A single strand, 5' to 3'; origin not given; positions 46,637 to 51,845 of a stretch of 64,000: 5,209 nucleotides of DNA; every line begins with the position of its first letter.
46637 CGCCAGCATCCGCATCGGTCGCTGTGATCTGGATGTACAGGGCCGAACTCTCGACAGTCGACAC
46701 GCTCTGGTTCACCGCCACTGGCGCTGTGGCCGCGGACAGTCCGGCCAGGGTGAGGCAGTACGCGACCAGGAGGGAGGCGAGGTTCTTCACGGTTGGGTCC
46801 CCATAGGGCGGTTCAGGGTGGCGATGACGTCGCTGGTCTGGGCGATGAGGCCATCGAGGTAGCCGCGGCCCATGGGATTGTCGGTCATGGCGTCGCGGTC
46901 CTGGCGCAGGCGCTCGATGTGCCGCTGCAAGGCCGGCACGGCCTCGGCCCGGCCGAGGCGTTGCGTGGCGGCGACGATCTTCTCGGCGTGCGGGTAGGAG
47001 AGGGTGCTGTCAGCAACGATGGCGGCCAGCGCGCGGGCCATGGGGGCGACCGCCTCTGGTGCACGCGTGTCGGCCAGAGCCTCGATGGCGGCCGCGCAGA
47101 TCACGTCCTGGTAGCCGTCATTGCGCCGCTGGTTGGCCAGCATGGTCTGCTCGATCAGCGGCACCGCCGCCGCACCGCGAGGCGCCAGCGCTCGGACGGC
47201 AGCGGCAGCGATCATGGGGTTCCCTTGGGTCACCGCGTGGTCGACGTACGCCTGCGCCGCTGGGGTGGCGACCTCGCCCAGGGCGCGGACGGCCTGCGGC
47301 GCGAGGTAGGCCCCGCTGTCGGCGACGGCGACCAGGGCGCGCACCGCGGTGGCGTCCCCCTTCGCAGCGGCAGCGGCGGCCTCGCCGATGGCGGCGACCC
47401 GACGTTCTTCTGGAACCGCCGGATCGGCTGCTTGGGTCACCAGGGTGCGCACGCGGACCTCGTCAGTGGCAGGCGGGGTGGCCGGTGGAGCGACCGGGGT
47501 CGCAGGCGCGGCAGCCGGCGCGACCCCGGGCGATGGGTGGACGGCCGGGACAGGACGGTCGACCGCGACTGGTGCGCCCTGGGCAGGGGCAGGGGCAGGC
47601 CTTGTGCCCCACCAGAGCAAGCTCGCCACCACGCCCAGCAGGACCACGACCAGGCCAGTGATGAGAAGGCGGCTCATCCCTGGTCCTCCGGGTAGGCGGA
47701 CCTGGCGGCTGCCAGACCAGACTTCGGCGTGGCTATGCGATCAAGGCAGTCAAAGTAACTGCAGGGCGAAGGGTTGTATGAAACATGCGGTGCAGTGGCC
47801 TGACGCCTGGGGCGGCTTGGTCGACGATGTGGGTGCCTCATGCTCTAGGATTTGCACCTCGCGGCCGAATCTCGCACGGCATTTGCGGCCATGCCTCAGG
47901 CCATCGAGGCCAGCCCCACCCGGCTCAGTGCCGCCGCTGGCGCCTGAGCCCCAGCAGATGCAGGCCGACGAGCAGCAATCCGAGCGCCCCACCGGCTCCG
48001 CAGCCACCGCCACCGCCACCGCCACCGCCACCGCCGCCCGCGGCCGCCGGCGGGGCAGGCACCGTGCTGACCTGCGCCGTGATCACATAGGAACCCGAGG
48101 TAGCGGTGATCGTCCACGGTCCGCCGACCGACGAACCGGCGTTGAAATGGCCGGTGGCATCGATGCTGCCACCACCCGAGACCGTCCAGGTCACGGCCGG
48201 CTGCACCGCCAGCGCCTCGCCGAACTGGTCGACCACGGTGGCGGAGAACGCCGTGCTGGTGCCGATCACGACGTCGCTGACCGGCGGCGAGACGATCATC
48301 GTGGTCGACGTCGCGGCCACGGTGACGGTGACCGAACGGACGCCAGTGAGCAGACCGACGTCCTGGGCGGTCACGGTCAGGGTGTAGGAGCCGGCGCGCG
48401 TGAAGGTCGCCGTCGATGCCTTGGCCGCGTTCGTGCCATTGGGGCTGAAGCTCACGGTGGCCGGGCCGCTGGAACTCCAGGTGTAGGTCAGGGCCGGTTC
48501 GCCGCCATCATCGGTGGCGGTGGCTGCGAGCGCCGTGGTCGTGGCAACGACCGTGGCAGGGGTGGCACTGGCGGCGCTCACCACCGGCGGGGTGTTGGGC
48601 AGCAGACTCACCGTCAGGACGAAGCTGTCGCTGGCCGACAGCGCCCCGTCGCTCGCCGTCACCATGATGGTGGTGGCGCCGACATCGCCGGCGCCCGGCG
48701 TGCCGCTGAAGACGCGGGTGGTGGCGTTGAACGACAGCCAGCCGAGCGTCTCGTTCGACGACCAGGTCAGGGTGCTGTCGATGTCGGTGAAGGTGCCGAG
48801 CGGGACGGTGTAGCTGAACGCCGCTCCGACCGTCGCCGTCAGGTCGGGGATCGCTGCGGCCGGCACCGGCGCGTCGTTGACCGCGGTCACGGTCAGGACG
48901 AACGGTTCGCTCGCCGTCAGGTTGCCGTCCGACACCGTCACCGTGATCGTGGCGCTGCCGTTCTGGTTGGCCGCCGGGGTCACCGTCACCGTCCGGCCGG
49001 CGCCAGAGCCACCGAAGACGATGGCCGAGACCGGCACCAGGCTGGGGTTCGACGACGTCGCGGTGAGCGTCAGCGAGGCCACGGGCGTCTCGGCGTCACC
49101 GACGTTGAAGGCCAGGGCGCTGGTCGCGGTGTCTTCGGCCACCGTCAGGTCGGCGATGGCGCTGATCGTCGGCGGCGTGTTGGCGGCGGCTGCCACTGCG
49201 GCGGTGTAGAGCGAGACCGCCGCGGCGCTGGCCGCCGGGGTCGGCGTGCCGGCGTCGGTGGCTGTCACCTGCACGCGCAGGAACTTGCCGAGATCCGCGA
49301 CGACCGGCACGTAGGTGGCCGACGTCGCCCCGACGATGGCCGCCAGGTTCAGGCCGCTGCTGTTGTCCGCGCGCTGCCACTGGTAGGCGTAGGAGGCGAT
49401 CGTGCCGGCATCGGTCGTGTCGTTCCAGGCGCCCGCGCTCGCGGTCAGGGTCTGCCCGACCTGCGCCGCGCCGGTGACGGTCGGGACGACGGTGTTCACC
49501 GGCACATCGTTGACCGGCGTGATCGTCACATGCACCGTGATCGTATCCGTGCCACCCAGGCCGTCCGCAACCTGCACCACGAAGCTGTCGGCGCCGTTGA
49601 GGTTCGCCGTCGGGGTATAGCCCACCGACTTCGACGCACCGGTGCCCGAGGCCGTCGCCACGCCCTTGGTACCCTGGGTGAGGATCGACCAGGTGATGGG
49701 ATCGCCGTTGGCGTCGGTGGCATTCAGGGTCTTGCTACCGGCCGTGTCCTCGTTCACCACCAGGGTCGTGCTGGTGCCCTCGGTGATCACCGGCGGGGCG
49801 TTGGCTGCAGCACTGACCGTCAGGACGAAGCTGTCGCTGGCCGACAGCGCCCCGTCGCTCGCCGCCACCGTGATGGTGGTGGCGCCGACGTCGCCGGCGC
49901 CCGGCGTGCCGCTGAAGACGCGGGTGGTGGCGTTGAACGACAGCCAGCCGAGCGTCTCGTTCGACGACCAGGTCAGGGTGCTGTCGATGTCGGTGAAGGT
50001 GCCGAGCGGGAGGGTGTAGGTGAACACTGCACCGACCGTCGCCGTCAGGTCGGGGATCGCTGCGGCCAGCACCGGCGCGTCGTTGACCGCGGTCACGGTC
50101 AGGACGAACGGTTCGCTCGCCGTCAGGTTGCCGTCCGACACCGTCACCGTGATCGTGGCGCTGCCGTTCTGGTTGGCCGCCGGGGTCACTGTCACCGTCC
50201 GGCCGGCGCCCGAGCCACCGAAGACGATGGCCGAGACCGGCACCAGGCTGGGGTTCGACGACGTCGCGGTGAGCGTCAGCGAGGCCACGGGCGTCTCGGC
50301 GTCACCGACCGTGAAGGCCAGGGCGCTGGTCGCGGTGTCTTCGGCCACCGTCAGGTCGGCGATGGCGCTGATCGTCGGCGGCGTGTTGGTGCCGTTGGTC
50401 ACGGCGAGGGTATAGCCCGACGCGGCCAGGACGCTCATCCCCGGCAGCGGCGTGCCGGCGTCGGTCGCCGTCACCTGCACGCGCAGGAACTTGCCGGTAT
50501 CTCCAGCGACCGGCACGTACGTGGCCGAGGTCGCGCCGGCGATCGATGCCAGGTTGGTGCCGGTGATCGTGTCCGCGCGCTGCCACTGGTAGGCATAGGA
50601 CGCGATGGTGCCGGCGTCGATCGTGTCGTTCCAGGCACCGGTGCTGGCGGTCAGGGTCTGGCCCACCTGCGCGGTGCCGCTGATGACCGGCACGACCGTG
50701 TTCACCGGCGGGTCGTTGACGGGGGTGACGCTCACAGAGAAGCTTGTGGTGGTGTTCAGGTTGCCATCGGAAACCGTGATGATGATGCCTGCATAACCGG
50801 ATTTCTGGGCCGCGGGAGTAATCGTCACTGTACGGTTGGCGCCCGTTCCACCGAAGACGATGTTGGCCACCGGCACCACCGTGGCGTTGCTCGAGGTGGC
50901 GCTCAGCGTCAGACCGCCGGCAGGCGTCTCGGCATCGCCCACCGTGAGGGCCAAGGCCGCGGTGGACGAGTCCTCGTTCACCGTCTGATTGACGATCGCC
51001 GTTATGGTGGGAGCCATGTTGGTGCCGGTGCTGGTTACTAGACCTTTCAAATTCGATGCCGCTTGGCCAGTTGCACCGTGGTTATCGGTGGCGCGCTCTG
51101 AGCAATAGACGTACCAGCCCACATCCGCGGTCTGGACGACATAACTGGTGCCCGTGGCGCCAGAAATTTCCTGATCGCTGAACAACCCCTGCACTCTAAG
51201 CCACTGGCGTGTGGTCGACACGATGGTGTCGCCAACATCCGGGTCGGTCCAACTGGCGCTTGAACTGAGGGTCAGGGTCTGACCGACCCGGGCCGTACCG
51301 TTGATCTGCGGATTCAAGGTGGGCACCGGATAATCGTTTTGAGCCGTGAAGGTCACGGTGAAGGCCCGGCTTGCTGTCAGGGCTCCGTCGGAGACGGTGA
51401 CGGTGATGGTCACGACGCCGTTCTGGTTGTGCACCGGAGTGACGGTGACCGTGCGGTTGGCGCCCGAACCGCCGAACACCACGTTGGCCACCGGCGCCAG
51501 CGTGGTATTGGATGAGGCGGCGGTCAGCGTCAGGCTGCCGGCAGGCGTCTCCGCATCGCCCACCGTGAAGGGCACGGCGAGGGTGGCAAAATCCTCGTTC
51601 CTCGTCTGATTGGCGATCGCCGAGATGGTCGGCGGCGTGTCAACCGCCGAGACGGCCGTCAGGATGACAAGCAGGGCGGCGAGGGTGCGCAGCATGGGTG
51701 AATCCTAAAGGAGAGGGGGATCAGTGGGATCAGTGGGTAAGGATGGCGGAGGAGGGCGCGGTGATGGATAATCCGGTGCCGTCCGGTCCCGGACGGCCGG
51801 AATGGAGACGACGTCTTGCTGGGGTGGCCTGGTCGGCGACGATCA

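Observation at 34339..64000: Candidate undescribed surface system: pseudokinase, ECF sigma/anti-sigma, two giant adhesin-like proteins, lipid-anchored partners, and a divergent oversized pseudopilin operon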

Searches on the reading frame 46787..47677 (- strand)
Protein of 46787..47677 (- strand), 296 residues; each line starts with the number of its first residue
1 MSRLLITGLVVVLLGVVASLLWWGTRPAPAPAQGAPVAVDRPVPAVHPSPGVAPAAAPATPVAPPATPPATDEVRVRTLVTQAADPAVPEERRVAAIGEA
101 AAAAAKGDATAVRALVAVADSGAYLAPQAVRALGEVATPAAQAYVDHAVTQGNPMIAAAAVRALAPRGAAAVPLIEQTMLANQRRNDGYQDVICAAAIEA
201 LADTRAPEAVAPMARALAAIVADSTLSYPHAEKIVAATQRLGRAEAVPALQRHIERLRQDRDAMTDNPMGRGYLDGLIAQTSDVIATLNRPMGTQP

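Call 8: search_protein_families(library=pfam, proteins=[window:46787-47677:-], max_evalue=0.01)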
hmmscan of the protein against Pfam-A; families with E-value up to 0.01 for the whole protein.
window:46787-47677:- (296 aa): 0 families

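Call 34: search_protein_families(library=ncbifam, proteins=[window:46787-47677:-], max_evalue=0.1)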
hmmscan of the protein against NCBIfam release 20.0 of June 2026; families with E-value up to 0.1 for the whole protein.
window:46787-47677:- (296 aa): 1 family
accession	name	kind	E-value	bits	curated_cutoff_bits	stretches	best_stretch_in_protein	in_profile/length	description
NF045915.1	PhycobilmeDegNblB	equivalog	0.0037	16.8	300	1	110-214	4-104/214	phycobilisome degradation protein NblB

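Call 69: search_protein_families(library=pfam, proteins=[window:46787-47677:-], max_evalue=5)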
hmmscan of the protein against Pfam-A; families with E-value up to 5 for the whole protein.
window:46787-47677:- (296 aa): 3 families
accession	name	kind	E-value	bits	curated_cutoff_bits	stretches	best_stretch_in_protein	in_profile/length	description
PF13646.12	HEAT_2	-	0.017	15.8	27.7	3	120-177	11-69/88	HEAT repeats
PF06519.16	TolA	-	0.067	13.8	25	1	172-204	43-74/96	TolA C-terminal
PF11838.14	ERAP1_C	-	0.2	11.4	38.2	0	195-262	202-268/318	ERAP1-like C-terminal domain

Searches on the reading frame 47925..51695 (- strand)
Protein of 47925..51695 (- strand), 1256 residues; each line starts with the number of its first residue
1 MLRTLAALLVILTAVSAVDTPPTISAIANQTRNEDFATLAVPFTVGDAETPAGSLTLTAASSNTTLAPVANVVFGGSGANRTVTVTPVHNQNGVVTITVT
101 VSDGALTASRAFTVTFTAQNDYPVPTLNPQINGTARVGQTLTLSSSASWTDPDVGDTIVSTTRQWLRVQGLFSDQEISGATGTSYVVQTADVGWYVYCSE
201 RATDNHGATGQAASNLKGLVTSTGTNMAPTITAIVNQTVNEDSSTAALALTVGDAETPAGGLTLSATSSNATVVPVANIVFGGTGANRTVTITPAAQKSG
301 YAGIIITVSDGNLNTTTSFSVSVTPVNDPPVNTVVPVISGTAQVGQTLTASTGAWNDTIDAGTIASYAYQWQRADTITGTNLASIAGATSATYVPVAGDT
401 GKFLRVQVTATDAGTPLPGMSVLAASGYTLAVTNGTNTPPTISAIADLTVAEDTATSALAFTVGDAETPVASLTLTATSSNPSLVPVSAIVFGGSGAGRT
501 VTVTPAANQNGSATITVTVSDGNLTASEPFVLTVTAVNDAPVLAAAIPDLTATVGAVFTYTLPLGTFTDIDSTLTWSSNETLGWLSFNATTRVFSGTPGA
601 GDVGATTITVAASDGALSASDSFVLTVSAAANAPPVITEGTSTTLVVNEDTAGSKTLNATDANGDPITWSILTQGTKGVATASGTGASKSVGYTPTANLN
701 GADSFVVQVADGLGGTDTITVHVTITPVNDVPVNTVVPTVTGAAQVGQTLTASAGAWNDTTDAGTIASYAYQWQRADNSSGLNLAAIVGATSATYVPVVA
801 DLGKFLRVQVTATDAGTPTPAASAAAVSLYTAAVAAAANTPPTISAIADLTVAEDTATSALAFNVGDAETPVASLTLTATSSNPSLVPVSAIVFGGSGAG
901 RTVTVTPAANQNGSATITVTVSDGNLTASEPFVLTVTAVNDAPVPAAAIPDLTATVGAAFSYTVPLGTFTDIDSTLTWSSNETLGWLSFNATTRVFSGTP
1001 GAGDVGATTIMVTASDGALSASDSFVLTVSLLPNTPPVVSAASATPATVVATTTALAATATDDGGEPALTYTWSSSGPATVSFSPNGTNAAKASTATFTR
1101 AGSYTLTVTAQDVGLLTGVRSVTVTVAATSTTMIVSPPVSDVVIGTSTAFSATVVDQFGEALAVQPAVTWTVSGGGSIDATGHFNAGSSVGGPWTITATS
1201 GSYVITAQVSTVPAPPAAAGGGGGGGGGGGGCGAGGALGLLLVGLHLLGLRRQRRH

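Call 8: search_protein_families(library=pfam, proteins=[window:47925-51695:-], max_evalue=0.01)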
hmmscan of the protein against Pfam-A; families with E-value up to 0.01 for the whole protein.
window:47925-51695:- (1256 aa): 9 families
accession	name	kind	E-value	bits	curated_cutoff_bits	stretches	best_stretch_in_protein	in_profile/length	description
PF17963.7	Big_9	-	2.9e-33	115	23.6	5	632-724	1-89/89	Bacterial Ig domain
PF17892.7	Cadherin_5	-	1e-21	77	26.5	4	645-726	14-98/98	Cadherin-like domain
PF05345.18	He_PIG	-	7.4e-21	74.8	24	2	943-1030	2-96/96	Putative Ig domain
PF16709.11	SCAB-Ig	-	3.5e-13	49.9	27.6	1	760-813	19-71/98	Ig domain of plant-specific actin-binding protein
PF23197.1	IG_AIR9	-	1.9e-08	34.5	27.5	0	764-811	26-71/87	AIR9 A9 domain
PF17803.7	Cadherin_4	-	4.1e-05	24.4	25.1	2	626-686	6-67/71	Bacterial cadherin-like domain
PF22352.2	K319L-like_PKD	-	0.00033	21.1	27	1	1051-1126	11-84/84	K319L-like, PKD domain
PF04200.17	Lipoprotein_17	-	0.00044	21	22.4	0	903-935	47-78/84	Lipoprotein associated domain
PF18911.6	PKD_4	-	0.0038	17.7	27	1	1034-1126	1-85/85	PKD domain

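Call 70: search_protein_families(library=ncbifam, proteins=[window:47925-51695:-], max_evalue=1)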
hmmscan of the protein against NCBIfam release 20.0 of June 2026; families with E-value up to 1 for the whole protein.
window:47925-51695:- (1256 aa): 4 families
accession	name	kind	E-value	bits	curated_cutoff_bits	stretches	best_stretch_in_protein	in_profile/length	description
NF012211.1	tand_rpt_95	domain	6.2e-47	157.5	90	7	657-735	17-94/98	tandem-95 repeat protein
NF038112.1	myxo_dep_M36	subfamily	2.6e-22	77.9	1500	5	767-1254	1223-1602/1604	myxosortase-dependent M36 family metallopeptidase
NF040485.1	ZirU_fam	subfamily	1.1e-11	45.3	100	3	304-409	107-210/210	ZirU family protein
NF034186.3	PRK14891.1-1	equivalog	0.21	11.5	73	1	172-216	6-48/51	50S ribosomal protein L24e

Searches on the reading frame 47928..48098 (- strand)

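Call 70: search_protein_families(library=ncbifam, proteins=[window:47928-48098:-], max_evalue=1)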
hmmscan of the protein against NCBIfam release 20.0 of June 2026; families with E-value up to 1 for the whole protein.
seq(57 aa): 1 family
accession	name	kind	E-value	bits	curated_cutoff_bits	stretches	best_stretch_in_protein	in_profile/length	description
NF041894.1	MXAN_6652_fam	equivalog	0.017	14.7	200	1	14-56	161-202/203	MXAN_6652 family MXYO-CTERM-anchored protein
